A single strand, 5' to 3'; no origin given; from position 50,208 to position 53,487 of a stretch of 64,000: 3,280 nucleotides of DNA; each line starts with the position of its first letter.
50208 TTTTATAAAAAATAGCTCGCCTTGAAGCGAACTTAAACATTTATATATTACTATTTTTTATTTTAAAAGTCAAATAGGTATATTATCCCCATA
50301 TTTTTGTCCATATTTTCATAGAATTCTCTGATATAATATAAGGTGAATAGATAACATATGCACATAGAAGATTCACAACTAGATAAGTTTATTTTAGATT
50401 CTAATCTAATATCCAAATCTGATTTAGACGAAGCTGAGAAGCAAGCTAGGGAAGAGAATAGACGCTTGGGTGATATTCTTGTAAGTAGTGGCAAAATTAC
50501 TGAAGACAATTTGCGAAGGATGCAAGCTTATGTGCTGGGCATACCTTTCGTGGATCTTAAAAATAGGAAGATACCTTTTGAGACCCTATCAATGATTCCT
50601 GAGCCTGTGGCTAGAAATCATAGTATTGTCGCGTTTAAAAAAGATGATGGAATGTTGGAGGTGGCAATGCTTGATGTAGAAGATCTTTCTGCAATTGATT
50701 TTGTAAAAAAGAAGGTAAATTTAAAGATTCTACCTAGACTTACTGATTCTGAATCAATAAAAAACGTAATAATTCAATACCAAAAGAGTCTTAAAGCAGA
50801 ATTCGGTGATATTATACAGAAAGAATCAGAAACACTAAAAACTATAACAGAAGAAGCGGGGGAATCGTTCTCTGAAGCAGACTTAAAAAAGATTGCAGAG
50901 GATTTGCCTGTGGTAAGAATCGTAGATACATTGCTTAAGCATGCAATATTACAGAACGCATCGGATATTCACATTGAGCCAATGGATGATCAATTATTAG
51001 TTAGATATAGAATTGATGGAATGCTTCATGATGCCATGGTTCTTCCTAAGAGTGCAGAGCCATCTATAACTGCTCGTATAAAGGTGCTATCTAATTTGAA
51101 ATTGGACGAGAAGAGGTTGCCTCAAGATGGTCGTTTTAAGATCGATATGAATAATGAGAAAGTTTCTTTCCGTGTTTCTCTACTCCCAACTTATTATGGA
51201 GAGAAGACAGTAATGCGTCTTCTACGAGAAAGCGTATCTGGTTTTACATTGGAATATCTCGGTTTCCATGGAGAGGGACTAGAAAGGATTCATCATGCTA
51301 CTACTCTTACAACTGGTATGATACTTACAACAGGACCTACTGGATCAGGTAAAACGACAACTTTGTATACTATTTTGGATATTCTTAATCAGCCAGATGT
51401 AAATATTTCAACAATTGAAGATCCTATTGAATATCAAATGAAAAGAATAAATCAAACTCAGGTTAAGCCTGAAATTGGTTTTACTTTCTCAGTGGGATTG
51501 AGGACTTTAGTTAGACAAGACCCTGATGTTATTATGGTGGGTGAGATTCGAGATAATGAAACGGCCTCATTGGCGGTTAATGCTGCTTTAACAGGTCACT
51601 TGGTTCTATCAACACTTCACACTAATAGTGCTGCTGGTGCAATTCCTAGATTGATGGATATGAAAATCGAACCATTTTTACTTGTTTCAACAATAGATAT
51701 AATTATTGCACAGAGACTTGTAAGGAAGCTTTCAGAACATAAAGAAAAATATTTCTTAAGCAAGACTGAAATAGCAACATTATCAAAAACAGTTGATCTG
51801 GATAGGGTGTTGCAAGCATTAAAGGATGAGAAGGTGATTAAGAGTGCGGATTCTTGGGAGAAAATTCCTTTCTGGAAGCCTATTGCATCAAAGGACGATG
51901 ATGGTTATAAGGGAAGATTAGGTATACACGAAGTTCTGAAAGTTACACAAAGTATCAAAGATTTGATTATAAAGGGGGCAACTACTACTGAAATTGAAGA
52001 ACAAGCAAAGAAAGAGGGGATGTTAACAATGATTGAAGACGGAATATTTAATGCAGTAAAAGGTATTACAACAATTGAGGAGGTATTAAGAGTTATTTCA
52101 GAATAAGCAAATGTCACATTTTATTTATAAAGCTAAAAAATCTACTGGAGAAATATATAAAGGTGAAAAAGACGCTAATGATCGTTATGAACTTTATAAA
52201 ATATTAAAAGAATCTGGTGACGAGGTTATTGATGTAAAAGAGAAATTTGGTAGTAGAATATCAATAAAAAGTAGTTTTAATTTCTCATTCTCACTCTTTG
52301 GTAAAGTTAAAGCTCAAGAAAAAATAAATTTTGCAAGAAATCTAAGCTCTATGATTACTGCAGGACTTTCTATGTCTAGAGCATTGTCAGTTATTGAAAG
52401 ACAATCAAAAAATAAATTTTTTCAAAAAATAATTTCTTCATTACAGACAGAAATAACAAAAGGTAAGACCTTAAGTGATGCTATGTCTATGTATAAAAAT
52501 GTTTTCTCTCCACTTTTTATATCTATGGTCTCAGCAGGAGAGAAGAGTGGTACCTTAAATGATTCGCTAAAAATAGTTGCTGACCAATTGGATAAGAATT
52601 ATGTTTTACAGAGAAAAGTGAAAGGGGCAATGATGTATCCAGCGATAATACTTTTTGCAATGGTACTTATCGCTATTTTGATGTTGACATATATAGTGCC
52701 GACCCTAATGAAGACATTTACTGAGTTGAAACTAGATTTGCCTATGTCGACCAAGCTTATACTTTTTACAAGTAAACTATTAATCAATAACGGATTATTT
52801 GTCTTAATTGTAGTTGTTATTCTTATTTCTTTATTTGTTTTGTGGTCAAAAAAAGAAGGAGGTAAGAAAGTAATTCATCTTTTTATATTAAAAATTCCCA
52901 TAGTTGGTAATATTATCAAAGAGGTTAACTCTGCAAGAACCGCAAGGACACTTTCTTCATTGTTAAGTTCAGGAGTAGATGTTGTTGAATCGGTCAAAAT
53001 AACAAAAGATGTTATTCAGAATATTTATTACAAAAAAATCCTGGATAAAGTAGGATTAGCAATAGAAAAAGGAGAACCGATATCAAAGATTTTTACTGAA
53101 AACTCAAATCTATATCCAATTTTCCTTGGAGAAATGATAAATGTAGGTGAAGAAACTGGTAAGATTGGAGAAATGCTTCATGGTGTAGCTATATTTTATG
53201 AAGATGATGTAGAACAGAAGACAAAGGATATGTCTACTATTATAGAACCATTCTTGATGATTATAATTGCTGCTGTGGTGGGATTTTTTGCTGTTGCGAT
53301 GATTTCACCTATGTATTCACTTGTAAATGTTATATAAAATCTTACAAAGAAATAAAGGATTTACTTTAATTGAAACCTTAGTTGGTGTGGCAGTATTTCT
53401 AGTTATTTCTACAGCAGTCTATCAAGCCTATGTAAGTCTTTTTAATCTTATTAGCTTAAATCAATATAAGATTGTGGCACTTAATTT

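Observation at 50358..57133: Type IV pilus / competence-pilus locus with unusual large pilin and a second divergent PilB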

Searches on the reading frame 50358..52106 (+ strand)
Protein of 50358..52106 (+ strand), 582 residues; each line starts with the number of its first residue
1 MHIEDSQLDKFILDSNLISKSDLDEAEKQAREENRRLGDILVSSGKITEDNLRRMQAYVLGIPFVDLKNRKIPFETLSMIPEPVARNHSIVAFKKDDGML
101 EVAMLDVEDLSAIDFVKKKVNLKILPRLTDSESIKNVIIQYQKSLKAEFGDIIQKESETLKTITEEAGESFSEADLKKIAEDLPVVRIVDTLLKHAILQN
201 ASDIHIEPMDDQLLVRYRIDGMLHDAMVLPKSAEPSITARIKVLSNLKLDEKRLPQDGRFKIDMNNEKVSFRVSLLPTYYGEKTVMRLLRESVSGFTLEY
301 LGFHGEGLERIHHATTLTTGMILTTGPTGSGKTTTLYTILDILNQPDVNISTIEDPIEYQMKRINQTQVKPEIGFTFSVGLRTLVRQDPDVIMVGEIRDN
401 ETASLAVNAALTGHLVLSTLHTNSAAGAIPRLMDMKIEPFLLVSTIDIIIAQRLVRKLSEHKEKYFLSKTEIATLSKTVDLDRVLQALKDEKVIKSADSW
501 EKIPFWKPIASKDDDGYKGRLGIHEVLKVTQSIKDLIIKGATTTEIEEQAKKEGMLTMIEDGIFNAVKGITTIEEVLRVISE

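Call 3: search_protein_families(library=pfam, proteins=[window:50358-52106:+], max_evalue=0.01)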
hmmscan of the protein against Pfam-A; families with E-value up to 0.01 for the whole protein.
window:50358-52106:+ (582 aa): 5 families
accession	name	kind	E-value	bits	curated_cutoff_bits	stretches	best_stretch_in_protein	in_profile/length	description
PF00437.27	T2SSE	-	1.2e-119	399.7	24.9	1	181-578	4-370/370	Type II/IV secretion system protein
PF05157.20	MshEN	-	4e-13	49.6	23.1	1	60-145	1-87/90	MshEN domain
PF13401.12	AAA_22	-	0.0037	18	27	1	318-353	4-39/130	AAA domain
PF00485.24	PRK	-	0.0046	17.2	22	0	322-364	2-44/196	Phosphoribulokinase / Uridine kinase family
PF12775.13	AAA_7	-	0.0066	16.4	25.8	0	321-353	35-67/181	P-loop containing dynein motor region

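Call 4: search_protein_families(library=ncbifam, proteins=[window:50358-52106:+], max_evalue=0.01)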
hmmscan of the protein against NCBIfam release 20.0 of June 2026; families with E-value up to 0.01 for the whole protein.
window:50358-52106:+ (582 aa): 23 families
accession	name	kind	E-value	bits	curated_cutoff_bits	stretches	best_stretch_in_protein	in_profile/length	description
TIGR02538.1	type_IV_pilB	equivalog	1.4e-155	519.1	675.65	1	9-581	3-563/564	type IV-A pilus assembly ATPase PilB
TIGR02533.1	type_II_gspE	equivalog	5.6e-152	506.8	630.25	1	79-579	3-485/486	type II secretion system ATPase GspE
NF007755.0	PRK10436.1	equivalog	2.2e-127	425.5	617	1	85-580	14-459/465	type II secretion system protein GspE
NF053534.1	T4PilAsmATPsTfpB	equivalog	5.3e-121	404.8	850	1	47-580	63-582/584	type IV pilus assembly ATPase TfpB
NF041000.1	ATPase_ComGA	equivalog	2.6e-74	249.6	300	1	191-456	2-266/267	competence type IV pilus ATPase ComGA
TIGR01420.1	pilT_fam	subfamily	1e-51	176.2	319.1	1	190-462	3-275/343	PilT/PilU family type 4a pilus ATPase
TIGR02525.1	plasmid_TraJ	equivalog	7.9e-26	90.9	368.3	1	313-456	143-299/372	plasmid transfer ATPase TraJ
TIGR02524.1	dot_icm_DotB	equivalog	2.4e-22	79.6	463.3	1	313-456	128-286/358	Dot/Icm type IV secretion system ATPase DotB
NF058587.1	archaellum_moto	equivalog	9.4e-18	64.2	550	1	322-479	278-440/527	archaellum flagellar ATPase motor FlaI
TIGR02782.1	TrbB_P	equivalog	2.1e-14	53.5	304.55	1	320-436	137-256/303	P-type conjugative transfer ATPase TrbB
NF010469.0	PRK13894.1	subfamily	4.7e-13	49.2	508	1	320-433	150-265/320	conjugal transfer ATPase TrbB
TIGR03819.1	heli_sec_ATPase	hypoth_equivalog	3.9e-12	46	373.15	1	161-432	23-297/340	TadA family conjugal transfer-associated ATPase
TIGR02788.1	VirB11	equivalog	5.5e-12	45.3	249.95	1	321-436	146-266/308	P-type DNA transfer ATPase VirB11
NF010407.0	PRK13833.1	subfamily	3.5e-10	39.8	499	1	322-436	147-263/323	conjugal transfer protein TrbB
NF053729.1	c-di-GMP_motif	domain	4.9e-09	35.8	38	1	12-54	6-48/53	cyclic di-GMP-binding domain-containing protein, MshE-related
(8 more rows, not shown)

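Call 15: search_solved_structures(query=window:50358-52106:+, max_evalue=1e-20, show_alignments=2)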
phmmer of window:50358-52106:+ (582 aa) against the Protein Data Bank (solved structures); distinct sequences matched with E-value up to 1e-20: 21.
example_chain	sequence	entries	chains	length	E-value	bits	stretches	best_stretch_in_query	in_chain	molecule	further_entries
3jc8_Ba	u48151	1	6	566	1.1e-118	400.4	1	7-577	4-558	Type IV-A pilus assembly ATPase PilB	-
5zfr_A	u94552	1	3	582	1.5e-118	400.1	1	5-579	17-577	Type IV pilus biogenesis ATPase PilB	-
6f8l_G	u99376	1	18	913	2.9e-118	399.1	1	8-578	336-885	Type IV pilus assembly protein PilF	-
5tsg_B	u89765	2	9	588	6.4e-116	391.4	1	2-579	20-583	Type IV pilus biogenesis ATPase PilB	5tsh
6olj_C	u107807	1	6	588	6.8e-116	391.3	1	2-579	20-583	Type IV pilus biogenesis ATPase PilB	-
5oiu_A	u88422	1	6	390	2.5e-96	326.7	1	187-578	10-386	Type IV pilus assembly protein PilF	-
5it5_F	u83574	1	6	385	3.4e-96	326.3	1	188-578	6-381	ATP binding motif-containing protein PilF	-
6ejf_A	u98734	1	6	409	3.5e-96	326.2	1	188-578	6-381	Type IV pilus assembly protein PilF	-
4pht_A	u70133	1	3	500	7.9e-93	315.2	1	163-581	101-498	General secretory pathway protein E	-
4kss_A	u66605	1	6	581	1.2e-89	304.6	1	173-581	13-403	Type II secretion system protein E, hemolysin-coregulated protein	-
4ksr_A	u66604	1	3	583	1.3e-89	304.6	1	173-581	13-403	Type II secretion system protein E, Hemolysin-coregulated protein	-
1p9r_A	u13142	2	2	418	1.3e-89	304.6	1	172-578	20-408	General secretion pathway protein E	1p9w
5fl3_A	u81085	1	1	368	2.3e-34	122.2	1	192-491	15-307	PILI RETRACTION PROTEIN PILT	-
3jvu_A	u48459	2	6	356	2.2e-33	119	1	191-459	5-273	Twitching mobility protein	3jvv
2ewv_A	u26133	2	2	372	1.1e-32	116.8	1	186-459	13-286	twitching motility protein PilT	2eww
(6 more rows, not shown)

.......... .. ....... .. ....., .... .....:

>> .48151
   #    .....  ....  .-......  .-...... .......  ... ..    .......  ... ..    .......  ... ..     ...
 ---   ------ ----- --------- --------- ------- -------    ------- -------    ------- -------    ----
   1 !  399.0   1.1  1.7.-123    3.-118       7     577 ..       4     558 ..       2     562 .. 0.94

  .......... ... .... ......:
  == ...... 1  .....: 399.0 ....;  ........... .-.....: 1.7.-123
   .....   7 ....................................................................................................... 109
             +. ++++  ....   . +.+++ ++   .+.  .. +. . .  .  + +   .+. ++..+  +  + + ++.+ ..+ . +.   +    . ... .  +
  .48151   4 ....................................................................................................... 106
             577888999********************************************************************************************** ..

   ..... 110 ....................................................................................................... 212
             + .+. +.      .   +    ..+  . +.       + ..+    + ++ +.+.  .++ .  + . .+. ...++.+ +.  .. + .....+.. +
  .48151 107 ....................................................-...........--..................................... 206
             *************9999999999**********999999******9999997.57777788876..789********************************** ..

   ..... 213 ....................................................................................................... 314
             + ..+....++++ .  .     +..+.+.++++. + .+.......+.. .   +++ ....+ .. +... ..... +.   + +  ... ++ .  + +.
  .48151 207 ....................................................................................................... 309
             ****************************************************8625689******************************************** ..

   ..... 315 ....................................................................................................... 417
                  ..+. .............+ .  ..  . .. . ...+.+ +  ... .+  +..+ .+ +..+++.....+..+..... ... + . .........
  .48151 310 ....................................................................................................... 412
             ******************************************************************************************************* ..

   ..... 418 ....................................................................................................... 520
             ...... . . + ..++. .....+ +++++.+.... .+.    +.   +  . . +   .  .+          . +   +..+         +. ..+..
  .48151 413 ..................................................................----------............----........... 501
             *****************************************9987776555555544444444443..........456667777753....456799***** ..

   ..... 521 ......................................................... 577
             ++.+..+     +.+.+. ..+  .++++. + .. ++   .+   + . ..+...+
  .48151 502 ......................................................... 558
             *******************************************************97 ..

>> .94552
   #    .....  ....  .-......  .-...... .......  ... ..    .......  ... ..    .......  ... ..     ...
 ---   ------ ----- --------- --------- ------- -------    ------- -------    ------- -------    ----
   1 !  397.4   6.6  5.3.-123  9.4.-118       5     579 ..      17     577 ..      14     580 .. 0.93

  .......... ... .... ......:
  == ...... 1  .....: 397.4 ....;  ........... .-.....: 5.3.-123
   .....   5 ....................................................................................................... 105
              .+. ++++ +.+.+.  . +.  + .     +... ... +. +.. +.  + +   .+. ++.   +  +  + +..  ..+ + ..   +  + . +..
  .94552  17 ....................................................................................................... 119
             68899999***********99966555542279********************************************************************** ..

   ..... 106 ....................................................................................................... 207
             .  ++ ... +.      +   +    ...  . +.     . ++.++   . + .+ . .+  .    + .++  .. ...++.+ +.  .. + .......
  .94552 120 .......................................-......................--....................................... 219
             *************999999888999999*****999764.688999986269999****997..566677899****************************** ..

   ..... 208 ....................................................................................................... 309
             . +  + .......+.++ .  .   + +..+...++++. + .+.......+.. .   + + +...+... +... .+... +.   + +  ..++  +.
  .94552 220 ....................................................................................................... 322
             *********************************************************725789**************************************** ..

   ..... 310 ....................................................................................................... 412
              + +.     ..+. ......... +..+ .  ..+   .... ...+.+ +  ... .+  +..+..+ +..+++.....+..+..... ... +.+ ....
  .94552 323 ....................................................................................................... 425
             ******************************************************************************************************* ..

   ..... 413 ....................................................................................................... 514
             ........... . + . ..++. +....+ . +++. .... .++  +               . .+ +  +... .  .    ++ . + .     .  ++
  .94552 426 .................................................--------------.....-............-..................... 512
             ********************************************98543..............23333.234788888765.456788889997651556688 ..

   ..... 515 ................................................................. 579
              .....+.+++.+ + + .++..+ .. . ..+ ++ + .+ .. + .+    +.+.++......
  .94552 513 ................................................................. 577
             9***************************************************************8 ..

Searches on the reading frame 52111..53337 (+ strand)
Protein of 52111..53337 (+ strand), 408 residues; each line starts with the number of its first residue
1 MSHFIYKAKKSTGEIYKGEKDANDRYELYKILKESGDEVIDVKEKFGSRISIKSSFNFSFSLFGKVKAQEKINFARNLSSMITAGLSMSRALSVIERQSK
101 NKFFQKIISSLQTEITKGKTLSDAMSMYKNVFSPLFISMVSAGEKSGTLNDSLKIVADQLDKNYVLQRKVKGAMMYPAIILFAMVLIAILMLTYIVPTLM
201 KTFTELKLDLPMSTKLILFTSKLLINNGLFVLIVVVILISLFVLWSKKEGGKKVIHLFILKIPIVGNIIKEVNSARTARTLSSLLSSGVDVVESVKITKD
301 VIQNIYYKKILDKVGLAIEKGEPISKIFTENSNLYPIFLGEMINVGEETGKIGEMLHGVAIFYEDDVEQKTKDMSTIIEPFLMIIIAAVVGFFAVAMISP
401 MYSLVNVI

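Call 3: search_protein_families(library=pfam, proteins=[window:52111-53337:+], max_evalue=0.01)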
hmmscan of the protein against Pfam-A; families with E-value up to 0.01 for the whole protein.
window:52111-53337:+ (408 aa): 1 family
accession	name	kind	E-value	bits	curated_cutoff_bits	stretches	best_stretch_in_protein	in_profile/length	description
PF00482.28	T2SSF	-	1.1e-53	180.9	25.2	2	74-197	1-125/125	Type II secretion system (T2SS), protein F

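Call 4: search_protein_families(library=ncbifam, proteins=[window:52111-53337:+], max_evalue=0.01)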
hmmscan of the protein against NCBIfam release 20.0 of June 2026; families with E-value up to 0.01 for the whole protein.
window:52111-53337:+ (408 aa): 6 families
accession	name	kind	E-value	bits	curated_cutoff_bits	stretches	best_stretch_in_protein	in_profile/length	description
TIGR02120.1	GspF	equivalog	5.7e-92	309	424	1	4-408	1-401/401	type II secretion system inner membrane protein GspF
NF052607.1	T4PiliAsmPilCThrm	equivalog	3.5e-80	270.1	700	1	1-406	1-402/406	type IV pilus assembly protein PilC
NF052606.1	T4PiliAsmPilCMyx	equivalog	1.3e-75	254.8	700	1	3-407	21-417/419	type IV pilus assembly protein PilC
NF007861.0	PRK10573.1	equivalog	6.7e-72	242.7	401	1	5-408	8-398/401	protein transport protein HofC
NF047826.1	T3SSXpsF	equivalog_domain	4.6e-65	220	650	1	1-408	1-404/405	type II secretion system protein XpsF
NF041012.2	T4P_ComGB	equivalog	4e-49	167.8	240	2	132-406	60-332/332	competence type IV pilus assembly protein ComGB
